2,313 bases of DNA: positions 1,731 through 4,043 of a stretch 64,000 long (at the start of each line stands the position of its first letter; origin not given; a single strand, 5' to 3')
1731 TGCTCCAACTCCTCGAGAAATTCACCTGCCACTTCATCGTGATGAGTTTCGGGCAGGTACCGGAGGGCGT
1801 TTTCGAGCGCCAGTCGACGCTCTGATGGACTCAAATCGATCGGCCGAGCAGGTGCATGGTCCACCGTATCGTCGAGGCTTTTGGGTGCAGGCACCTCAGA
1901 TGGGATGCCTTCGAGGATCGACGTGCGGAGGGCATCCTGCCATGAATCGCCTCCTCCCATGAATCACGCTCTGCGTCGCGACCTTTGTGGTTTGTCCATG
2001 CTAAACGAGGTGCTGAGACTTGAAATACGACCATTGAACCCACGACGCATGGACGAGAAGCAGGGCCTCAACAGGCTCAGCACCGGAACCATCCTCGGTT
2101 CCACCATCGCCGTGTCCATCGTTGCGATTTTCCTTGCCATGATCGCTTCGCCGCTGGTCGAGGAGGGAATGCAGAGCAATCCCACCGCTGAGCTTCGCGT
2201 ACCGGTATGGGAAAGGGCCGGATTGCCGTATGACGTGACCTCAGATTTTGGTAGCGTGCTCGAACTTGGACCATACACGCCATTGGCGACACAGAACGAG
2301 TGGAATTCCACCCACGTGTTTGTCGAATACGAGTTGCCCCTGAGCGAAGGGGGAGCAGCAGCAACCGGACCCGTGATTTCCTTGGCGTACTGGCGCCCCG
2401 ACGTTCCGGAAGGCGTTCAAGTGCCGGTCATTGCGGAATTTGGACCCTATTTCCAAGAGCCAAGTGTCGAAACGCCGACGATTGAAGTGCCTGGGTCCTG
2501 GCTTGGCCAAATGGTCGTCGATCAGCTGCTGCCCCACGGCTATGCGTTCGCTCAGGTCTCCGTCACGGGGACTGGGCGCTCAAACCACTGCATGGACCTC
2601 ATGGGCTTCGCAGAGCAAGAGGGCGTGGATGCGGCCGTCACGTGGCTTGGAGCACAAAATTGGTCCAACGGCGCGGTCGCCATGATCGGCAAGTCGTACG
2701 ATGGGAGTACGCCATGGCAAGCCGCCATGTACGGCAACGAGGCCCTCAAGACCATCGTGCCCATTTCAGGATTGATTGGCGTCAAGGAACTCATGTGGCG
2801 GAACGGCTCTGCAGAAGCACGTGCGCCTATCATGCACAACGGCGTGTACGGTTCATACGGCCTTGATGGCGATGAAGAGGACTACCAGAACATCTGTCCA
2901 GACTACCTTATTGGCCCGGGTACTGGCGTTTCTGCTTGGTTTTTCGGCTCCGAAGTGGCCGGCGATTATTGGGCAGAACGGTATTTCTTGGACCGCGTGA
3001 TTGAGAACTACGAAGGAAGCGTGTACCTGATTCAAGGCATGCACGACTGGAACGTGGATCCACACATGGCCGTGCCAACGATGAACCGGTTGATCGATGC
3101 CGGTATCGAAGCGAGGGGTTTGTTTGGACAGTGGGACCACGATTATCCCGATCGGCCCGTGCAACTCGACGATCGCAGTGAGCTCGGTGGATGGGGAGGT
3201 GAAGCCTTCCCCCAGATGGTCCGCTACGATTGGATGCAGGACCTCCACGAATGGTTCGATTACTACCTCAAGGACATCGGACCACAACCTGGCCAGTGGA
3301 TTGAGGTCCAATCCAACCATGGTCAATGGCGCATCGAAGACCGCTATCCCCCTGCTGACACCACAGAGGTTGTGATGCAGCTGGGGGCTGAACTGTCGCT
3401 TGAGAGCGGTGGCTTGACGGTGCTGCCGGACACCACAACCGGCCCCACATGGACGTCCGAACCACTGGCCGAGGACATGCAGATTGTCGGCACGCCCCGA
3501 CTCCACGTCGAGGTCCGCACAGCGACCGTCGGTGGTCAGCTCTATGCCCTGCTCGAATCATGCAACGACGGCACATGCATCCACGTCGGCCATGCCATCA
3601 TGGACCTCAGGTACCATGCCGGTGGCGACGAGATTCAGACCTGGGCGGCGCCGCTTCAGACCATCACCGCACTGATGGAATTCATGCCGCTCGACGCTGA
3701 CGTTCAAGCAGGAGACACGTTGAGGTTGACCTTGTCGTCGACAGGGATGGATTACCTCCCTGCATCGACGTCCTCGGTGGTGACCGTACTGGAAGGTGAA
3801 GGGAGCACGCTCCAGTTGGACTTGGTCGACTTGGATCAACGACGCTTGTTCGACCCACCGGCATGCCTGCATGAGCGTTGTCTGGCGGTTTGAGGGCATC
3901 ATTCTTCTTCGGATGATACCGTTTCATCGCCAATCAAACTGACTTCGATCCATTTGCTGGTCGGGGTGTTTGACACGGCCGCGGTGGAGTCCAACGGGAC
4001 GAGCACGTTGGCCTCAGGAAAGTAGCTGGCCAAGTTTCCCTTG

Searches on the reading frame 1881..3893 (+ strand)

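Call 11: search_protein_families(library=ncbifam, proteins=[window:1881-3893:+], max_evalue=10)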
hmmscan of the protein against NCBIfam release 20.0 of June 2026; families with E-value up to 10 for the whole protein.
window:1881-3893:+ (670 aa): 5 families
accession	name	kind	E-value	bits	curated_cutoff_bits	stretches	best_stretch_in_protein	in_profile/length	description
NF003780.0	PRK05371.1-1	subfamily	1.7e-33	115.9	642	1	128-650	38-584/594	Xaa-Pro dipeptidyl-peptidase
TIGR00976.1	CocE_NonD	subfamily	3e-33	115.7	66.3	3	171-309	14-142/550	CocE/NonD family hydrolase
NF003782.0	PRK05371.1-3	subfamily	4.1e-12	45.3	711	2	215-307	197-302/648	Xaa-Pro dipeptidyl-peptidase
NF003781.0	PRK05371.1-2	equivalog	1.3e-08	33.7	881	2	260-293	361-394/805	Xaa-Pro dipeptidyl-peptidase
NF003783.0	PRK05371.1-4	equivalog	7.6e-05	21.2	988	2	214-298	274-373/758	Xaa-Pro dipeptidyl-peptidase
